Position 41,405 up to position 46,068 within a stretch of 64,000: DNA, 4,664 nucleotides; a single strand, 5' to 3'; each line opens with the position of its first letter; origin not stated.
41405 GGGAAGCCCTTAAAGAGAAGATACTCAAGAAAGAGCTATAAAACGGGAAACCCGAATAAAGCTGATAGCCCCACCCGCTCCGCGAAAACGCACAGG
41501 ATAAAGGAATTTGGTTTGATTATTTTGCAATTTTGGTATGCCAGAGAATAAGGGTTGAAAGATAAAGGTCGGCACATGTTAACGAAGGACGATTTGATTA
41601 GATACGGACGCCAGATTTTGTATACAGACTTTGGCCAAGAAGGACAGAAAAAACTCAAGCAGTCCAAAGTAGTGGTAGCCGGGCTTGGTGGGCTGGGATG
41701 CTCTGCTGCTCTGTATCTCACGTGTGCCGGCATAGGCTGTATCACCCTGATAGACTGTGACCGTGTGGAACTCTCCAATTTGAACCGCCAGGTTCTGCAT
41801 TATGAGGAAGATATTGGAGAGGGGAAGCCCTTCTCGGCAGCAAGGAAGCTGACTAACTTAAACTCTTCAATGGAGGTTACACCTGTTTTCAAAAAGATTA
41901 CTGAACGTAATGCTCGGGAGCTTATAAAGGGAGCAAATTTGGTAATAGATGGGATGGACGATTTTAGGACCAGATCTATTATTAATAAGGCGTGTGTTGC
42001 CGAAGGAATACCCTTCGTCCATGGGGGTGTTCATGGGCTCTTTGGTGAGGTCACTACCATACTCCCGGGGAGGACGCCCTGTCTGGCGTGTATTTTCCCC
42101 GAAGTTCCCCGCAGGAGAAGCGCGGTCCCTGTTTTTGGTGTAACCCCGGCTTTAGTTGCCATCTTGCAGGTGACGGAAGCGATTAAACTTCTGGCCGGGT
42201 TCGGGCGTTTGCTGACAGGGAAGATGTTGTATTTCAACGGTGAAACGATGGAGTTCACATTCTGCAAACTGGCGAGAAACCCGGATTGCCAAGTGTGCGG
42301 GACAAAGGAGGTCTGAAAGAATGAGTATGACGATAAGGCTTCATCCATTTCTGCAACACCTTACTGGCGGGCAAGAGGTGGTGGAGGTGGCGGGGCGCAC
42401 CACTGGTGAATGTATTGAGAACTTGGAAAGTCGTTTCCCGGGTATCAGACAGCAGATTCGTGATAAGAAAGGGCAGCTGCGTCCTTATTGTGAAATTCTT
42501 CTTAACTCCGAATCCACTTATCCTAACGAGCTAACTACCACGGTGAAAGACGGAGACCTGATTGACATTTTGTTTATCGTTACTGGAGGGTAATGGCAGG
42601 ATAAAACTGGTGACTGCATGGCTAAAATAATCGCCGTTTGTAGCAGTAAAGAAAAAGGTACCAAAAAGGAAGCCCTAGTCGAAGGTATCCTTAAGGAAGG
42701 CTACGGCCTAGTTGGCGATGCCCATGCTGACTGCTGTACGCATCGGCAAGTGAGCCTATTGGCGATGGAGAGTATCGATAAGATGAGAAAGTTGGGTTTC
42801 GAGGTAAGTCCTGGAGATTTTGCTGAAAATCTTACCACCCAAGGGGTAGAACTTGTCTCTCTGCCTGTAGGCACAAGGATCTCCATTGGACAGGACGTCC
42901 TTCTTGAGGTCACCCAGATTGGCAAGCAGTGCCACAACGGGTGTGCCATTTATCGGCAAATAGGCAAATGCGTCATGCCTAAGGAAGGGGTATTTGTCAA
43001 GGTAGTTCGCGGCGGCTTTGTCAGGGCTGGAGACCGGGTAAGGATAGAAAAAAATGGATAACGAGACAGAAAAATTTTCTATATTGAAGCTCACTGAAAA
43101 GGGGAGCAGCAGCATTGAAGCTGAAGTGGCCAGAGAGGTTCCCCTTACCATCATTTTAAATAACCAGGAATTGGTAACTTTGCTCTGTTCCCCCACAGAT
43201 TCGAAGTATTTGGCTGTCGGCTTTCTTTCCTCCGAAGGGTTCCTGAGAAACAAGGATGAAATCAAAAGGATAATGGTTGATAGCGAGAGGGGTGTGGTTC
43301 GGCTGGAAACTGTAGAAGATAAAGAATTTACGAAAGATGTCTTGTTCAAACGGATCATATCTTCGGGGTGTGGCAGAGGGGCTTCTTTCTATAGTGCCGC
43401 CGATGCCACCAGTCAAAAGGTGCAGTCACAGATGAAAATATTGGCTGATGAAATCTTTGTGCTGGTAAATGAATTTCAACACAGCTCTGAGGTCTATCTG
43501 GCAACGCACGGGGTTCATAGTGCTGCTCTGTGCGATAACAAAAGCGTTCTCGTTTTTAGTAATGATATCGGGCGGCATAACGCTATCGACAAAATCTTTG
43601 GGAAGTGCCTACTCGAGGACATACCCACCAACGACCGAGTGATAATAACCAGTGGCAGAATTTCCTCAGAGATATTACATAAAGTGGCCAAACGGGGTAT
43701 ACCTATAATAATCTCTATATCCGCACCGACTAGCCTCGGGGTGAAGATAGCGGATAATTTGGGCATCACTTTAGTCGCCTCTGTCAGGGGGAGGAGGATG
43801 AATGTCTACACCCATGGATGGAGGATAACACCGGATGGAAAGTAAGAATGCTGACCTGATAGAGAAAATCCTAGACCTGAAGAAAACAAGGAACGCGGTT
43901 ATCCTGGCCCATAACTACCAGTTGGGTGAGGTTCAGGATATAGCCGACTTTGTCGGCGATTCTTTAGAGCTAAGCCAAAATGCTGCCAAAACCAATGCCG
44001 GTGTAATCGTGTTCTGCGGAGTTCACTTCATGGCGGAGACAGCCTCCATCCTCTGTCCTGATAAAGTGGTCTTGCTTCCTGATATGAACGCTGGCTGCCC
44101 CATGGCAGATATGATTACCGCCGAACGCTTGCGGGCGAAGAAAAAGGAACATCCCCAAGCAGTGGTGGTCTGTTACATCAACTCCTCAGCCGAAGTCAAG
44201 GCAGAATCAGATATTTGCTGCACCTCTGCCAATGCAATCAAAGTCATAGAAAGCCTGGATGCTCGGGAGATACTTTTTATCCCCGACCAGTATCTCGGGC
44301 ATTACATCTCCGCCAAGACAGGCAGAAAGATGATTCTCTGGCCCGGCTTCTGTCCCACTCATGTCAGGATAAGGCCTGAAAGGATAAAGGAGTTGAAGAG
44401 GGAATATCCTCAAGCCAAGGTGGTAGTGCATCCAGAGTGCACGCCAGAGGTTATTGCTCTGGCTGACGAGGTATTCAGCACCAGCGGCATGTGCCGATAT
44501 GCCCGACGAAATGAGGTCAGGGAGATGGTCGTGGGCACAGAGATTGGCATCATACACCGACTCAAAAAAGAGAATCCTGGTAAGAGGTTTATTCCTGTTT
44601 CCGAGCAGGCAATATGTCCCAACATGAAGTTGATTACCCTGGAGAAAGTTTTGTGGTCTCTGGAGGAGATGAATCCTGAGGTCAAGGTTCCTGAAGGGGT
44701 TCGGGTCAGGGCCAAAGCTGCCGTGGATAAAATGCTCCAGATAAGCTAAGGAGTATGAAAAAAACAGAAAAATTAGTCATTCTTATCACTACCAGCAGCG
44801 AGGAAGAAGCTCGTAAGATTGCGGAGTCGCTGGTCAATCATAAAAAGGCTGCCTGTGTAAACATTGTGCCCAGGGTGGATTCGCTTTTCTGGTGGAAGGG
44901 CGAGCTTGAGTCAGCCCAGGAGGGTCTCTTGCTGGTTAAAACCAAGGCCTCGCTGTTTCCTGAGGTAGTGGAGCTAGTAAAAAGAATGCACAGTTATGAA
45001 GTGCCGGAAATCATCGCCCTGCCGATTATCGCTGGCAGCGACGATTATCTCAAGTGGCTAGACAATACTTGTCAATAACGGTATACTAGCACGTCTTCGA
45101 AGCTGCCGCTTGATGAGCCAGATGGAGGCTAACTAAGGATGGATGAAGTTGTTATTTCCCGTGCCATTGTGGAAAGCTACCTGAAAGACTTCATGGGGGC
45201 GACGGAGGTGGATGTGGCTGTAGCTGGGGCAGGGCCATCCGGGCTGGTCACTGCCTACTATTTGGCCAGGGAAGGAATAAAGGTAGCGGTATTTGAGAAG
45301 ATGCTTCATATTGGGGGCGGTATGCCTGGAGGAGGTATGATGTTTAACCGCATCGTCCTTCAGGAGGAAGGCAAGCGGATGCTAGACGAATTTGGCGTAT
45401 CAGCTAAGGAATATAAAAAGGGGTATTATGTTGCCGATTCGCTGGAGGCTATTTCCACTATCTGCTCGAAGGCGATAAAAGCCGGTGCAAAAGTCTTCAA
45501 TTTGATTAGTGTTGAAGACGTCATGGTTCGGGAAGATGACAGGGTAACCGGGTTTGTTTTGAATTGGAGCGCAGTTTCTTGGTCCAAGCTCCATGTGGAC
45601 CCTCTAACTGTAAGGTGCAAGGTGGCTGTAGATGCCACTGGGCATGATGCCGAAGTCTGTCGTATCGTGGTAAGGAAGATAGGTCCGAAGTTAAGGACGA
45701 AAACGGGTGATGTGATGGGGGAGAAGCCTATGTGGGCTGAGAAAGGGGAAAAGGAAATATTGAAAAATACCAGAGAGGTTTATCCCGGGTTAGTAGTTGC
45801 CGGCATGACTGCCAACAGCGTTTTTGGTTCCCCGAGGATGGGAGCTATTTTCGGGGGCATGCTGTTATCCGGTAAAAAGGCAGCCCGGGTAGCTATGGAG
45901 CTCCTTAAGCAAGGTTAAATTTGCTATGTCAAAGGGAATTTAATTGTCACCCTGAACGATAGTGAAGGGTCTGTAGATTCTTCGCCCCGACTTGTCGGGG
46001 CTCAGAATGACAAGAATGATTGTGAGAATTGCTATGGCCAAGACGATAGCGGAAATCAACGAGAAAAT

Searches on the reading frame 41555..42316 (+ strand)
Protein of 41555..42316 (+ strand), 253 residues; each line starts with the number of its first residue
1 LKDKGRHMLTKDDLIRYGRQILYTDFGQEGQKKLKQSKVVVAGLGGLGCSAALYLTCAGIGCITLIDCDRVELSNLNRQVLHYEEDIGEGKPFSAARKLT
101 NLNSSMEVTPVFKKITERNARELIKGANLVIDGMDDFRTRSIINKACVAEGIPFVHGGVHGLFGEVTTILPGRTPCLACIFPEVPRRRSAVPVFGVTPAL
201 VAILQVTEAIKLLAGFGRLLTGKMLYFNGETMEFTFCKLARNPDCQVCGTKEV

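Call 7: search_protein_families(library=pfam, proteins=[window:41555-42316:+], max_evalue=0.0001)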
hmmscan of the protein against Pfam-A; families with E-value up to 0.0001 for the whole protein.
window:41555-42316:+ (253 aa): 1 family
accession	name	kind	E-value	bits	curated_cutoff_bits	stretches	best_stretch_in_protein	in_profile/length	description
PF00899.27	ThiF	-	1.3e-71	241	28.1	1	17-247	1-238/238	ThiF family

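Call 86: search_protein_families(library=ncbifam, proteins=[window:41555-42316:+], max_evalue=0.00001)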
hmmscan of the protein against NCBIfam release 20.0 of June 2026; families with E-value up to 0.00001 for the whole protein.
window:41555-42316:+ (253 aa): 21 families
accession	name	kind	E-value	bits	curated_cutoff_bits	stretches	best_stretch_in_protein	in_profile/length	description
NF006444.0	PRK08762.1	equivalog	7.8e-74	248.6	449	1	8-251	119-370/387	molybdopterin-synthase adenylyltransferase MoeB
NF006204.0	PRK08328.1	equivalog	3.6e-67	226.3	339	1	8-228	1-220/231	hypothetical protein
NF004281.0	PRK05690.1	subfamily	4.7e-67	225.8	266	1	7-249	3-249/250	molybdopterin-synthase adenylyltransferase MoeB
NF047750.1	SAMPActivE1UbaA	equivalog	2.4e-63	214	450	1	9-251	5-251/270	SAMP-activating enzyme E1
TIGR02356.1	adenyl_thiF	equivalog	9.2e-61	204.8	275.25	1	16-213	1-203/203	thiazole biosynthesis adenylyltransferase ThiF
TIGR02355.1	moeB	equivalog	1.6e-54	184.9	376.55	1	14-248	2-240/240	molybdopterin-synthase adenylyltransferase MoeB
NF005902.0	PRK07878.1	equivalog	9.2e-53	179.5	647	1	8-246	14-261/392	adenylyltransferase/sulfurtransferase MoeZ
NF009123.0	PRK12475.1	subfamily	1e-52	179.5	510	1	16-252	4-247/338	MoeB/ThiF family adenylyltransferase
NF005646.0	PRK07411.1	equivalog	7e-51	173.5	633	1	8-247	10-254/390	molybdopterin-synthase adenylyltransferase MoeB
NF004111.0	PRK05600.1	equivalog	2.5e-44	151.9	437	1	8-246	13-259/371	ThiF family adenylyltransferase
NF006395.0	PRK08644.1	equivalog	4.7e-28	98.3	159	1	20-156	14-151/215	sulfur carrier protein ThiS adenylyltransferase ThiF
TIGR02354.1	thiF_fam2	equivalog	7.2e-24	84.8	152.2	1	27-147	12-131/200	thiamine biosynthesis protein ThiF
NF006077.0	PRK08223.1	equivalog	1.3e-23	83.4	266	1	28-166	20-160/296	hypothetical protein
NF011696.0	PRK15116.1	equivalog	1.1e-20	74.4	304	1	26-161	20-156/268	tRNA cyclic N6-threonylcarbamoyladenosine(37) synthase TcdA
TIGR01408.1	Ube1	subfamily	5.3e-17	60.9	750.05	1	17-173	402-565/1008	ubiquitin-activating enzyme E1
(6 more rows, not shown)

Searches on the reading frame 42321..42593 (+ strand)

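Call 86: search_protein_families(library=ncbifam, proteins=[window:42321-42593:+], max_evalue=0.00001)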
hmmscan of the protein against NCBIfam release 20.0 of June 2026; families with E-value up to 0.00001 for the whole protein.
window:42321-42593:+ (90 aa): 2 families
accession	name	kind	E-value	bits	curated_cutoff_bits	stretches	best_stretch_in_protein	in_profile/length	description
NF041918.1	SAMP1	equivalog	1.7e-10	41.3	60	1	3-90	1-91/91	ubiquitin-like small modifier protein 1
TIGR01687.1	moaD_arch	subfamily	3.2e-10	40.4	49.5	1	4-90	2-88/88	MoaD family protein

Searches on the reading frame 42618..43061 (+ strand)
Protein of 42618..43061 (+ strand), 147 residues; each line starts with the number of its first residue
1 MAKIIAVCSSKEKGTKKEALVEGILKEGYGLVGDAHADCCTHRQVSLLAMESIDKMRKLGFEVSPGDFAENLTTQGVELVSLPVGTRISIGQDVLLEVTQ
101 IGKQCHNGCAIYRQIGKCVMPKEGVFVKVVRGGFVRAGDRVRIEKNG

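Call 7: search_protein_families(library=pfam, proteins=[window:42618-43061:+], max_evalue=0.0001)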
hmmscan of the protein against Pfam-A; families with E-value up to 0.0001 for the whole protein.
window:42618-43061:+ (147 aa): 1 family
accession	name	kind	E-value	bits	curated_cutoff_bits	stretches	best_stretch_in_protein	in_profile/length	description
PF03473.23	MOSC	-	4.7e-11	43.2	22.7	1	42-142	9-120/120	MOSC domain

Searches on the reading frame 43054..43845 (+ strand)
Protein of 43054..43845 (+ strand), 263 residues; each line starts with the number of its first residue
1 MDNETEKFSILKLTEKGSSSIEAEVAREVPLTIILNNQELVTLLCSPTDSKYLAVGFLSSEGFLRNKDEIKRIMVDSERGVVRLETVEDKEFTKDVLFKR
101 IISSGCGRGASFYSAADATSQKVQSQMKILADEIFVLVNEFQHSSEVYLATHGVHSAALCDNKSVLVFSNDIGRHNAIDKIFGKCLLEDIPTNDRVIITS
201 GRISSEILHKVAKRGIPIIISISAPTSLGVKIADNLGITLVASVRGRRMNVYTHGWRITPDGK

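Call 7: search_protein_families(library=pfam, proteins=[window:43054-43845:+], max_evalue=0.0001)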
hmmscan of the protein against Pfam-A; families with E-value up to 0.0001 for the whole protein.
window:43054-43845:+ (263 aa): 1 family
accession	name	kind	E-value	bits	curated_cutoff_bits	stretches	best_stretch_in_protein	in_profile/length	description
PF02634.21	FdhD-NarQ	-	3.3e-80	269.7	27.2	1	26-258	1-236/237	FdhD/NarQ family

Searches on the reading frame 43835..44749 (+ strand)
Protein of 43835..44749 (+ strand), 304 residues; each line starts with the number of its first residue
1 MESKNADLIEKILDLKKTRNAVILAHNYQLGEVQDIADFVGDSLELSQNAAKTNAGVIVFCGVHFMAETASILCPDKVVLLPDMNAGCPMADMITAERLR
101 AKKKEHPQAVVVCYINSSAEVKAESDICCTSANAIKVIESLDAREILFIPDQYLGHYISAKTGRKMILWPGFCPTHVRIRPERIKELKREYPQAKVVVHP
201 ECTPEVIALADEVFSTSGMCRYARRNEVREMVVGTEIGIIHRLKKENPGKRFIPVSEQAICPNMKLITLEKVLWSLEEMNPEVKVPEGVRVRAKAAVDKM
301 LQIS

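Call 7: search_protein_families(library=pfam, proteins=[window:43835-44749:+], max_evalue=0.0001)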
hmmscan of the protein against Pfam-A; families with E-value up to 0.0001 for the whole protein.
window:43835-44749:+ (304 aa): 1 family
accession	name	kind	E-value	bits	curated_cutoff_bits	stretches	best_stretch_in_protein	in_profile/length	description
PF02445.21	NadA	-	1.2e-129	432.2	27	1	10-302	1-295/295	Quinolinate synthetase A protein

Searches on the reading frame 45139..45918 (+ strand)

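Call 7: search_protein_families(library=pfam, proteins=[window:45139-45918:+], max_evalue=0.0001)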
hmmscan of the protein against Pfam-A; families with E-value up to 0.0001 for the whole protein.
window:45139-45918:+ (259 aa): 8 families
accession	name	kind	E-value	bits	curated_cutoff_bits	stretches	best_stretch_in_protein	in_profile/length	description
PF01946.23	Thi4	-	2e-85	286.2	26.2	1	7-238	1-235/235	Thi4 family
PF12831.13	FAD_oxidored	-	5.2e-09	36.3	27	1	25-172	1-148/416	FAD dependent oxidoreductase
PF01266.30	DAO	-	1.7e-08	34.8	27.9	1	25-61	1-37/353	FAD dependent oxidoreductase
PF13450.12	NAD_binding_8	-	1.9e-08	34.9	21.9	1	28-62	1-35/68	NAD(P)-binding Rossmann-like domain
PF07992.20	Pyr_redox_2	-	2.1e-06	27.9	26.1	1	25-169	2-109/291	Pyridine nucleotide-disulphide oxidoreductase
PF01494.25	FAD_binding_3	-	4.5e-06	26.6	22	1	23-55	1-33/349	FAD binding domain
PF00890.30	FAD_binding_2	-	1.4e-05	24.9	20.4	0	25-60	1-36/414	FAD binding domain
PF03486.20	HI0933_like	-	6.1e-05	23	50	1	25-67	2-46/244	HI0933-like protein Rossmann domain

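Call 86: search_protein_families(library=ncbifam, proteins=[window:45139-45918:+], max_evalue=0.00001)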
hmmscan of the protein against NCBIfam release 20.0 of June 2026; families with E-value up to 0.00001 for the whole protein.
window:45139-45918:+ (259 aa): 23 families
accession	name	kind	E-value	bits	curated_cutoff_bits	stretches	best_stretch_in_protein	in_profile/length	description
TIGR00292.1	TIGR00292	equivalog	1.2e-96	322.8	148.3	1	4-257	2-254/254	sulfide-dependent adenosine diphosphate thiazole synthase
TIGR02032.1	GG-red-SF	subfamily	2.6e-09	37.2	158.8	1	25-175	2-153/297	geranylgeranyl reductase family protein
NF009410.0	PRK12771.1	subfamily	6.9e-09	34.8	516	1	22-83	137-200/566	NAD(P)-binding protein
TIGR03315.1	Se_ygfK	equivalog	2.2e-08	32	835.3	1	23-60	537-574/1012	putative selenate reductase subunit YgfK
NF009454.0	PRK12814.1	equivalog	9.7e-08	30.8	916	1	12-63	182-233/657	putative NADPH-dependent glutamate synthase small subunit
NF010590.0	PRK13984.1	equivalog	1.3e-07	30.2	946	1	21-65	286-330/611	putative oxidoreductase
NF009409.0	PRK12770.1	subfamily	2.3e-07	30.2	343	1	21-73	16-67/360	putative glutamate synthase subunit beta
NF009415.0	PRK12779.1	equivalog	2.3e-07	29.1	1519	1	14-62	297-345/944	putative bifunctional glutamate synthase subunit beta/2-polyprenylphenol hydroxylase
TIGR01316.1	gltA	equivalog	4.4e-07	29.1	471.75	1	19-87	129-198/449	NADPH-dependent glutamate synthase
NF005545.0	PRK07208.1-1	equivalog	4.4e-07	28.6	451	1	22-62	6-46/504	hypothetical protein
TIGR01318.1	gltD_gamma_fam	subfamily_domain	5e-07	28.6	482.95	1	22-65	140-183/467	glutamate synthase, small subunit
NF005560.0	PRK07233.1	equivalog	1.4e-06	27.5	252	1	26-60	3-37/435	hypothetical protein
NF009414.0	PRK12778.1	equivalog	1.5e-06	26.8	1103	1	16-62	424-470/752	bifunctional dihydroorotate dehydrogenase B NAD binding subunit/NADPH-dependent glutamate synthase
NF041891.1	hdrA_Methbact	equivalog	1.8e-06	26.5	1300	1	14-78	124-188/762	ferredoxin:CoB-CoM heterodisulfide reductase subunit HdrA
NF041080.1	DGGGPL_reductase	equivalog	1.9e-06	27.1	580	0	24-54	2-32/447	digeranylgeranylglycerophospholipid reductase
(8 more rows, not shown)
